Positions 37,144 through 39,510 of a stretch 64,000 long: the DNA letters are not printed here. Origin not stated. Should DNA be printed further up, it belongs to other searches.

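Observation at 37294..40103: Candidate undescribed carboxylate-responsive nucleotidylation switch: sCache_2-PAS-DUF294 nucleotidyltransferase sensor plus metallophosphoesterase in the DUF485-actP operon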

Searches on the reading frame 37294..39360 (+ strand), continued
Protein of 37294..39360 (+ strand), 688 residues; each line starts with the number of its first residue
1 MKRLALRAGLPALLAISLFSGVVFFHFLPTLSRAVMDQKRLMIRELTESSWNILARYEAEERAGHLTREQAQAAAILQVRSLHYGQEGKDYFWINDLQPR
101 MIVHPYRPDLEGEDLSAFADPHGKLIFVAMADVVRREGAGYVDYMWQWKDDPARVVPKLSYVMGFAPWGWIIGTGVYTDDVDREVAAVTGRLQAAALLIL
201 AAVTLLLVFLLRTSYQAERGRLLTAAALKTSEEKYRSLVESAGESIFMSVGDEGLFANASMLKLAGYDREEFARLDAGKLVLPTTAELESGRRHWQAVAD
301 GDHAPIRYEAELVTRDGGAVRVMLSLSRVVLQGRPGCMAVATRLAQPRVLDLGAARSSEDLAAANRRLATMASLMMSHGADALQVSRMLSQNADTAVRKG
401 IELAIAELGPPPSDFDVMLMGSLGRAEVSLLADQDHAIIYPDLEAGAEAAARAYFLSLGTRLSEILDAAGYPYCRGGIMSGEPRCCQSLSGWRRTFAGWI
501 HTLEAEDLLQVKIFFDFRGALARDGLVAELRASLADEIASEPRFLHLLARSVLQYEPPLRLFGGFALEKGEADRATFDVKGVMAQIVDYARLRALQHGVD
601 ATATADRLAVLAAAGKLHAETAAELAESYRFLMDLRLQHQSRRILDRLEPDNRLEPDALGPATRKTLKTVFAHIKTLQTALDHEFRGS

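Call 28: find_related_loci(query=A1, collection=genome_contigs, flank=10000)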
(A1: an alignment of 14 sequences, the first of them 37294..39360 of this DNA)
Query A1 (688 aa) in genome_contigs; peptide patterns used: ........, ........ (x = any residue, [..] = any of these).
363 stretches matched a pattern; 319 encode a relative of the query (tblastn E <= 1e-3); the best 80 are kept; 80 distinct loci.
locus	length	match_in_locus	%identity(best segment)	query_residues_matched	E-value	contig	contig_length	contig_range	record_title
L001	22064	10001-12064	95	1-688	0e+0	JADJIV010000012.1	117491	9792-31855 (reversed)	MAG: bacterium isolate Ejby_18-Q3-R6-50_BAT3C.246 tig00007565-10-1179270, whole genome shotgun sequence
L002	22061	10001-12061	92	1-687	0e+0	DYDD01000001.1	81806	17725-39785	MAG TPA_asm: Fibrobacter sp. isolate IMS_BF NODE_21_length_82010_cov_6.25708, whole genome shotgun sequence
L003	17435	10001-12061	90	2-688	0e+0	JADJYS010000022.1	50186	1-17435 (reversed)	MAG: bacterium isolate Lyne_18-Q3-R50-59_BATAC.526 tig00029475-10-500550, whole genome shotgun sequence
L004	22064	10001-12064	87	1-688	0e+0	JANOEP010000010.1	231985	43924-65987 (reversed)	MAG: bacterium isolate SOY_65_metabat_222 SOY_65_k141_2957579, whole genome shotgun sequence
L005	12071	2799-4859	77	1-688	0e+0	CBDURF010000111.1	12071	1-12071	MAG TPA_asm: uncultured bacterium isolate SRR22302361_binner123_Refined_103 genome assembly, contig: ERZ25748748.3006, w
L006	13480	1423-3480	74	1-687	0e+0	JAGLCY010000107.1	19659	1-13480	MAG: Candidatus Krumholzibacteriia bacterium isolate SW_4_19 ROV167.bin.19.fa_107, whole genome shotgun sequence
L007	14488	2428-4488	75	1-688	0e+0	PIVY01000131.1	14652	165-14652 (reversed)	MAG: bacterium isolate Glo_17 GloG15_CONTIG4978, whole genome shotgun sequence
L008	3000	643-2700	74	1-687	0e+0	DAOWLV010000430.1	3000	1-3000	MAG TPA_asm: Candidatus Krumholzibacteriia bacterium isolate CSMAG_2985 CSMAG_2985_k141_1009530_length_3000_cov_30.0007,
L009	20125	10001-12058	72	1-687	0e+0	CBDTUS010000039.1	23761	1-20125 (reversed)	MAG TPA_asm: uncultured bacterium isolate SRR7614711_binner13_Refined_44 genome assembly, contig: ERZ23877654.303, whole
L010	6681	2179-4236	72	1-687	0e+0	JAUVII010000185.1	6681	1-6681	MAG: Candidatus Krumholzibacteriia bacterium isolate CSMAG_424 CSMAG_424_k127_108687_length_6681_cov_22.2119, whole geno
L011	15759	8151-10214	77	1-687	0e+0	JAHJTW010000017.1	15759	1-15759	MAG: bacterium isolate OS_PC_MetaG.mb.70 OS_PC_MetaG.mb.70_k141_36425, whole genome shotgun sequence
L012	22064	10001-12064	76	1-687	0e+0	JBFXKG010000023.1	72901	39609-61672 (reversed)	MAG: Candidatus Krumholzibacteriia bacterium isolate CA_2019_TPIn_7 NODE_1217_length_72901_cov_8.510320_TPIn, whole geno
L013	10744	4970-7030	77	1-688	0e+0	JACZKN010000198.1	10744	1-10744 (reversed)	MAG: Candidatus Krumholzibacteriia bacterium isolate MAG46 bacteria_3_contig_483303, whole genome shotgun sequence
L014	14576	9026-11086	72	1-688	0e+0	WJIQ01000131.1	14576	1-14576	MAG: bacterium isolate Bin_270 k141_777287, whole genome shotgun sequence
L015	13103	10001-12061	73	1-688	0e+0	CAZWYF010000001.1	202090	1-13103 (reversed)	MAG TPA_asm: uncultured Fibrobacteraceae bacterium isolate SRP332253_co1_58 genome assembly, contig: NODE_27_length_2020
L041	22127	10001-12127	40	10-687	7e-140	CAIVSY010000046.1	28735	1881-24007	uncultured bacterium isolate LaPlata_bin-2000 genome assembly, contig: bin-2000:046/118, whole genome shotgun sequence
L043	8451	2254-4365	36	1-687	5e-129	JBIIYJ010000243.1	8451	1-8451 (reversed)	MAG: Kiritimatiellia bacterium isolate ME2005-09-19_3300034101_group2_bin229 Rohwer_bin2517_scaffold_9575_c1, whole geno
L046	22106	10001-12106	33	10-687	5e-124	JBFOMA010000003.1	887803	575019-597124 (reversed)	MAG: Puniceicoccaceae bacterium isolate PD13Bin-3-1 c_000000000003, whole genome shotgun sequence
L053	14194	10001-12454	45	7-662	2e-85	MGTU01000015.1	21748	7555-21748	MAG: Elusimicrobia bacterium GWA2_61_42 gwa2_scaffold_3577, whole genome shotgun sequence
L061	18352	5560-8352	44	7-668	2e-80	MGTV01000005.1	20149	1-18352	MAG: Elusimicrobia bacterium GWA2_62_23 gwa2_scaffold_10714, whole genome shotgun sequence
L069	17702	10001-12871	41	6-687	1e-78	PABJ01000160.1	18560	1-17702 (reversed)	MAG: Ectothiorhodospiraceae bacterium isolate NAT122 MHASMcontig_959780, whole genome shotgun sequence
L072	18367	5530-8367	43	10-687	1e-87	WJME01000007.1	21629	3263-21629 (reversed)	MAG: candidate division KSB1 bacterium isolate Bin_228 k141_34162, whole genome shotgun sequence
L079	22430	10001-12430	41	11-685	3e-76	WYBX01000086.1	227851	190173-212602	MAG: Verrucomicrobiia bacterium isolate VER2 k127_473459, whole genome shotgun sequence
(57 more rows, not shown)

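Call 34: search_protein_families(library=pfam, proteins=[L046:6855-8840:+, L046:8837-9499:+, L046:9500-12130:+, L046:12261-12932:+, L046:12978-14675:+, L046:14696-16063:+, L069:7407-8114:+, L069:12856-13692:-, L072:8419-9234:-, L072:9361-10119:+], max_evalue=0.001)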
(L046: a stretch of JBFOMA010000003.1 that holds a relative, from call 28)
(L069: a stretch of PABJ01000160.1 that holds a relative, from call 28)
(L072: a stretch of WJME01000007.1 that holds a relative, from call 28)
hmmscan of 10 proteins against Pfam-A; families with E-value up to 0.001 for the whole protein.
L046:6855-8840:+ (661 aa): 4 families
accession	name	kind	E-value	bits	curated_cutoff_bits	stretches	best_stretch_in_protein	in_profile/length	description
PF00754.31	F5_F8_type_C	-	1.2e-07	32.3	28.2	0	71-165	27-114/127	F5/8 type C domain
PF02518.31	HATPase_c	-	6.5e-05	23.8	26.4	1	572-617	9-55/111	Histidine kinase-, DNA gyrase B-, and HSP90-like ATPase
PF22633.2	F5_F8_type_C_2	-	0.00036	21.5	27.8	0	71-160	13-90/91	NedA-like, galactose-binding domain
PF07730.19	HisKA_3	-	0.00084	20.3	24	0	463-504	3-45/68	Histidine kinase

L046:8837-9499:+ (220 aa): 5 families
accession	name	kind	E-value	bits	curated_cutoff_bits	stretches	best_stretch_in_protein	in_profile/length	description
PF00072.30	Response_reg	-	1.3e-21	77.2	30.2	1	7-122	1-110/111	Response regulator receiver domain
PF00196.25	GerE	-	7.2e-20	70.8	23.5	1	156-209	2-55/57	Bacterial regulatory proteins, luxR family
PF08281.18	Sigma70_r4_2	-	6.9e-07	29.2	25.7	1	156-199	10-54/54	Sigma-70, region 4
PF13936.12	HTH_38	-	1.3e-05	25.3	27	1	155-193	3-42/44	Helix-turn-helix domain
PF13412.12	HTH_24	-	0.00056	19.9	21.9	0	158-193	2-39/48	Winged helix-turn-helix DNA-binding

L046:9500-12130:+ (876 aa): 8 families
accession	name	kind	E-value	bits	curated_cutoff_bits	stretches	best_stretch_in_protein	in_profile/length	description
PF03445.19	DUF294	-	7.1e-38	130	21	1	551-689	3-138/138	Putative nucleotidyltransferase DUF294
PF17200.10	sCache_2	-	2.8e-37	128.5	25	1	194-348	2-151/155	Single Cache domain 2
PF08269.17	dCache_2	-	8.6e-33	114.2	26.5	1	189-360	38-201/298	Cache domain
PF10335.14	DUF294_C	-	1.1e-31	110.1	22.5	1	726-866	2-144/145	Putative nucleotidyltransferase substrate binding domain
PF17201.10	Cache_3-Cache_2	-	6.7e-07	29.3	27.7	1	227-349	185-296/299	Cache 3/Cache 2 fusion domain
PF00989.32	PAS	-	3e-06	27.6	22.6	1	394-500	1-108/113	PAS fold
PF13188.13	PAS_8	-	0.0005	20.3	21.8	0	394-448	1-52/65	PAS domain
PF13426.13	PAS_9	-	0.0008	20.1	27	0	405-497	2-91/103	PAS domain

L046:12261-12932:+ (223 aa): 1 family
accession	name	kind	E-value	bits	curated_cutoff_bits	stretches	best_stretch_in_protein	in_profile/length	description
PF13937.11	DUF4212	-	1e-13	51.9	30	1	176-217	35-77/79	Domain of unknown function (DUF4212)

L046:12978-14675:+ (565 aa): 1 family
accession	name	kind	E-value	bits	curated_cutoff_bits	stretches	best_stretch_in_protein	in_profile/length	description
PF00474.23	SSF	-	6.4e-55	187.1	22.8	1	65-488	1-406/406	Sodium:solute symporter family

L046:14696-16063:+ (455 aa): 1 family
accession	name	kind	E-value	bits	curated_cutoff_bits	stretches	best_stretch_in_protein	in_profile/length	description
PF19577.5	DcaP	-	6.6e-08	32.4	27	1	29-239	6-201/410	DcaP outer membrane protein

L069:7407-8114:+ (235 aa): 2 families
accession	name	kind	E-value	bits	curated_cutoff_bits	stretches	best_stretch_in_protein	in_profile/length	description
PF13937.11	DUF4212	-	4.8e-16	59.4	30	1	188-230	34-77/79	Domain of unknown function (DUF4212)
PF11755.13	DUF3311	-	5e-05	23.7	30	1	189-222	20-53/61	Protein of unknown function (DUF3311)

L069:12856-13692:- (278 aa): 1 family
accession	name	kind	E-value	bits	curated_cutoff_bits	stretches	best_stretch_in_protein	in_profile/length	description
PF01261.30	AP_endonuc_2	-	3.3e-40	138.8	31.1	1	50-261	29-236/249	Xylose isomerase-like TIM barrel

L072:8419-9234:- (271 aa): 1 family
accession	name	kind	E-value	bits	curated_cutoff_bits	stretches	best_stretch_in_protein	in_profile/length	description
PF01261.30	AP_endonuc_2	-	1.3e-39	136.9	31.1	1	20-253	2-230/249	Xylose isomerase-like TIM barrel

L072:9361-10119:+ (252 aa): 2 families
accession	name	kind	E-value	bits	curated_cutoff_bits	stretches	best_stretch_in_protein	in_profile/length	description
PF13937.11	DUF4212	-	7.7e-17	61.9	30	1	207-250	34-78/79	Domain of unknown function (DUF4212)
PF11755.13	DUF3311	-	0.0003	21.2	30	1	208-239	20-51/61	Protein of unknown function (DUF3311)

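Call 42: search_protein_representatives(protein=window:37294-39360:+)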
Query: 688 residues. Proteins with E-value up to 0.001 (for the whole library): 27406; up to 1e-10: 11491; up to 1e-30: 3019. The best 150 are listed.
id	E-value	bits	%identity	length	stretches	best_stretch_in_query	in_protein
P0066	2.2e-272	921.7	63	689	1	1-686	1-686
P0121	2.6e-197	673.6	48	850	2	1-363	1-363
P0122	2.6e-189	647.2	49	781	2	4-366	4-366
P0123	1.7e-187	641.2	46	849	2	1-346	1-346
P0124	1.0e-182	625.4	45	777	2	1-360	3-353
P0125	5.7e-182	622.9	46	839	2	2-344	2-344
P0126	3.6e-176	603.8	42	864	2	6-384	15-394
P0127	9.0e-176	602.5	45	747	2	3-363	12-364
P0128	3.6e-173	593.9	44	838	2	7-356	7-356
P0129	3.3e-171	587.4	43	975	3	4-346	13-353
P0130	1.2e-168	578.9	42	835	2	3-351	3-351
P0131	2.8e-168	577.7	41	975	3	4-351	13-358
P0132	1.5e-158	545.6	42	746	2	3-362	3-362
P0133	1.9e-158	545.3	39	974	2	3-351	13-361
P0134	8.9e-155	533.1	41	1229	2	5-342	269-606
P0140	2.8e-151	521.6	42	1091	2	2-348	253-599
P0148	1.0e-147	509.8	41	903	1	6-687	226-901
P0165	6.9e-141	487.2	40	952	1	1-687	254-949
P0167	2.7e-140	485.2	39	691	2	6-343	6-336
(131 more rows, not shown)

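Call 43: search_solved_structures(query=window:37294-39360:+, max_evalue=0.01, show_alignments=2)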
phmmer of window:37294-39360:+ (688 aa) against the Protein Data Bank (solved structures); distinct sequences matched with E-value up to 0.01: 4.
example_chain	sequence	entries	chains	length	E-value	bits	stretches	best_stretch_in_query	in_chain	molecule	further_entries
4k08_A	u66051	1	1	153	4.1e-39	137.7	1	36-185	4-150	Methyl-accepting chemotaxis sensory transducer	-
5g4y_A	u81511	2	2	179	7.6e-37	130.2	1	46-184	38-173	Methyl-accepting chemotaxis sensory transducer with Cache sensor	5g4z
2qhk_A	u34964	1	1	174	3.2e-14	55.5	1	80-187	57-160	Methyl-accepting chemotaxis protein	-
4exo_A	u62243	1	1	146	3.9e-11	45.3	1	80-180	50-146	Methyl-accepting chemotaxis protein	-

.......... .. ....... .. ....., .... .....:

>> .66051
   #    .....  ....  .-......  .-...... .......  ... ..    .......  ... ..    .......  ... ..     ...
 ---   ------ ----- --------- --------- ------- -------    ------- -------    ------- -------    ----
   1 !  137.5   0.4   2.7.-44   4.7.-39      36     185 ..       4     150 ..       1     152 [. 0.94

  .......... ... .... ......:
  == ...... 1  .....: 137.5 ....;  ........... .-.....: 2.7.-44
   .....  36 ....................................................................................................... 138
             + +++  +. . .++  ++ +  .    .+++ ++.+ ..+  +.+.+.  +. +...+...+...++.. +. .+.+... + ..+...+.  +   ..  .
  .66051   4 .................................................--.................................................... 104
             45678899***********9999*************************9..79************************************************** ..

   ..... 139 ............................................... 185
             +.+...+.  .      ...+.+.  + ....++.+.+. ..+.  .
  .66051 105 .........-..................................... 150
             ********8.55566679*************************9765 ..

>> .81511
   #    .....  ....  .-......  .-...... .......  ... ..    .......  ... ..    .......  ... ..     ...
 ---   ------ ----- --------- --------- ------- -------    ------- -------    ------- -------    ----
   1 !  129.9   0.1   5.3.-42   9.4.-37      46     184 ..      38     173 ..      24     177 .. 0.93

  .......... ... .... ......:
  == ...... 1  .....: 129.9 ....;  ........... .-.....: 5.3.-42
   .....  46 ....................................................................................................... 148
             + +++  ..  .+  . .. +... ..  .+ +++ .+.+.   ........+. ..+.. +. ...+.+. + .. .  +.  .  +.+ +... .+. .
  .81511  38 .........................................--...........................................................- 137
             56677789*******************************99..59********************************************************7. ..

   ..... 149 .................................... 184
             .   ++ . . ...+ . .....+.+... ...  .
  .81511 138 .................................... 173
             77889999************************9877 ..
